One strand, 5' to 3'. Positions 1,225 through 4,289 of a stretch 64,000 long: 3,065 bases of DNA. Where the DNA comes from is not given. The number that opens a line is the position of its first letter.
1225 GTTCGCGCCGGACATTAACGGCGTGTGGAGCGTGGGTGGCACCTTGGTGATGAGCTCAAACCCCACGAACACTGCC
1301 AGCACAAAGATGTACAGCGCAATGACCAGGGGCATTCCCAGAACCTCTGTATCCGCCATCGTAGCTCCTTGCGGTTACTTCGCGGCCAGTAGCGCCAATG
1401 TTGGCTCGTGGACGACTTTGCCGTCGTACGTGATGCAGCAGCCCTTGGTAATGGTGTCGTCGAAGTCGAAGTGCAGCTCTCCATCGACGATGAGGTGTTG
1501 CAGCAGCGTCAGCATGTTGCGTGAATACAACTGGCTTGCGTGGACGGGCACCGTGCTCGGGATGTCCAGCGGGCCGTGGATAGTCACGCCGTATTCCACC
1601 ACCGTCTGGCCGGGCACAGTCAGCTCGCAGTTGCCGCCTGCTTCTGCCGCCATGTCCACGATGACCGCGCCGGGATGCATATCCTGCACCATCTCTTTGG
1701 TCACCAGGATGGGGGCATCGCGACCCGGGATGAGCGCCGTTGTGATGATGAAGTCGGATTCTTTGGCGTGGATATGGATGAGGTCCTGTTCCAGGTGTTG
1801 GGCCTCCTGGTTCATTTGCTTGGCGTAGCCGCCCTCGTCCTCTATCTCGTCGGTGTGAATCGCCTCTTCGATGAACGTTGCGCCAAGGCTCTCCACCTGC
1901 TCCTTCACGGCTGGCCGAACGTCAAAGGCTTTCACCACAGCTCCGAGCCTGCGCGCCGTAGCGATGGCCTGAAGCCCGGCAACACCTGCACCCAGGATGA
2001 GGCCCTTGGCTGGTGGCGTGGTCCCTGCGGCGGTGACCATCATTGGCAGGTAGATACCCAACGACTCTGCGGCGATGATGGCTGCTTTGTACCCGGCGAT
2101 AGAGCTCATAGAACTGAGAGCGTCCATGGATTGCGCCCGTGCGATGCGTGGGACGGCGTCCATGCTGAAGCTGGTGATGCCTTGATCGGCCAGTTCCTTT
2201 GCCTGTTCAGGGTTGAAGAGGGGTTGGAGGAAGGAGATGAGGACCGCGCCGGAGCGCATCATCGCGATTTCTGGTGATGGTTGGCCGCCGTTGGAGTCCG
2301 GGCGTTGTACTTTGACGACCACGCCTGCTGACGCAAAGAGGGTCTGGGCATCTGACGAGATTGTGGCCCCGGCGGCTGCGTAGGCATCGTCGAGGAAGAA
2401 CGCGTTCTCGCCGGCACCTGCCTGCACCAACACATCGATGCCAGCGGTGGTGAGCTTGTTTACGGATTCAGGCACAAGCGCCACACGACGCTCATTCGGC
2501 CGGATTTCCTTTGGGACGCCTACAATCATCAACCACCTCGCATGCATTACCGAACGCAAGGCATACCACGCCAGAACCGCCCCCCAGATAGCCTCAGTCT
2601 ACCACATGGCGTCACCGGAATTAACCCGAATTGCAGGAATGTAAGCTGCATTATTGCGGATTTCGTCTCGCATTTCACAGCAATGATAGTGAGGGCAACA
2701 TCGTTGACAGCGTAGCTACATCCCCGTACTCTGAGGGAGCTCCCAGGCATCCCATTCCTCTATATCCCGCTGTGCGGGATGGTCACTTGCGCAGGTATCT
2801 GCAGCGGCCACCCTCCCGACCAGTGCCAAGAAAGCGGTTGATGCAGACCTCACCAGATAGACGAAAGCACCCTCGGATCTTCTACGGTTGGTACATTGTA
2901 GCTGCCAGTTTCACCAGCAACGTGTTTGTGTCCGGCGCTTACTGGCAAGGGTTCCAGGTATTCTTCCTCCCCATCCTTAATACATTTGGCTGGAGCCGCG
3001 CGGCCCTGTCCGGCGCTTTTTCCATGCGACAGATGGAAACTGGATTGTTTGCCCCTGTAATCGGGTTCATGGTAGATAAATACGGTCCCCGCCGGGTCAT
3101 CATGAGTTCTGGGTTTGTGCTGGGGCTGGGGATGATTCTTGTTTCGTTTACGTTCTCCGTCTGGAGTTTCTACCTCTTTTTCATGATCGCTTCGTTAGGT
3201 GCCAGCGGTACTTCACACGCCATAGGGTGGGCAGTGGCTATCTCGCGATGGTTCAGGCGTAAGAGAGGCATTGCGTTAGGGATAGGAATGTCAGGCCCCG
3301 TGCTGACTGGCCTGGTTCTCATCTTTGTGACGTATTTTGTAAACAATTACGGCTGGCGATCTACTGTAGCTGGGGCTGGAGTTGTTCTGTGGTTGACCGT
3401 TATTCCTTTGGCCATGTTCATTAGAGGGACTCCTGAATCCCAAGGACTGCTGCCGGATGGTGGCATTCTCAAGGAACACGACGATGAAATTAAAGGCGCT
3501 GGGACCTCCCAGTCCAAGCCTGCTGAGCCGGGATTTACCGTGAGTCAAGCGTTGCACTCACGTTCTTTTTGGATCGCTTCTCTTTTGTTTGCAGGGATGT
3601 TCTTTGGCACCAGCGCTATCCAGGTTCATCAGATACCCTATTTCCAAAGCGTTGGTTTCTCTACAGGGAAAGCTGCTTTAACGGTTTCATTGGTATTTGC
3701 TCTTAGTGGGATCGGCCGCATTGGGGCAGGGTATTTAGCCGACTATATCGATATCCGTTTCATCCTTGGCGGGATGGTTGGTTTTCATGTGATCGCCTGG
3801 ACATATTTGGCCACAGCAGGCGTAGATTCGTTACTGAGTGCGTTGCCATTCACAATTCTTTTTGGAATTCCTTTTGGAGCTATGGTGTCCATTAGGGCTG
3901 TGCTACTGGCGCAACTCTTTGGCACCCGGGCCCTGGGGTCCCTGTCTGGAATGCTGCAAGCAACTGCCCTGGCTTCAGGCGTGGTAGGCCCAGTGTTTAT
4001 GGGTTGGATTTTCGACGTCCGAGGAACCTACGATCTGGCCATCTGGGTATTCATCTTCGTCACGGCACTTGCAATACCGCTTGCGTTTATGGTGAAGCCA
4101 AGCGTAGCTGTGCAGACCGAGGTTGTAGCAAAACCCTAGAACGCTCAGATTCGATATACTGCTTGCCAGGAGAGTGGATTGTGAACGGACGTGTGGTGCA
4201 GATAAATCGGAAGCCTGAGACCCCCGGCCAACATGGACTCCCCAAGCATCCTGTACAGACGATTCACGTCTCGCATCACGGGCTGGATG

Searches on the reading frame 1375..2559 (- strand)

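Call 9: search_protein_families(library=pfam, proteins=[window:1375-2559:-], max_evalue=0.01)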
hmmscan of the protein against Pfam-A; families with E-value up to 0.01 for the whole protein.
window:1375-2559:- (394 aa): 3 families
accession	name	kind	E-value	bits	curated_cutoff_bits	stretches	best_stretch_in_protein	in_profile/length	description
PF01262.27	AlaDh_PNT_C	-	1.3e-64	218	23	1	159-385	1-214/214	Alanine dehydrogenase/PNT, C-terminal domain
PF05222.21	AlaDh_PNT_N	-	8.2e-46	156.1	30.4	1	14-155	1-136/136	Alanine dehydrogenase/PNT, N-terminal domain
PF13450.12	NAD_binding_8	-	0.0045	17.7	21.9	0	188-216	1-29/68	NAD(P)-binding Rossmann-like domain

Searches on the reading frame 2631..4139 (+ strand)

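Call 9: search_protein_families(library=pfam, proteins=[window:2631-4139:+], max_evalue=0.01)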
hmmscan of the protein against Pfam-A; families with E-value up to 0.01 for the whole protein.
window:2631-4139:+ (502 aa): 1 family
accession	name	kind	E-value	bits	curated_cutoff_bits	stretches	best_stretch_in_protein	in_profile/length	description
PF07690.21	MFS_1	-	6.4e-30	104.7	33.4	2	98-444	5-337/347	Major Facilitator Superfamily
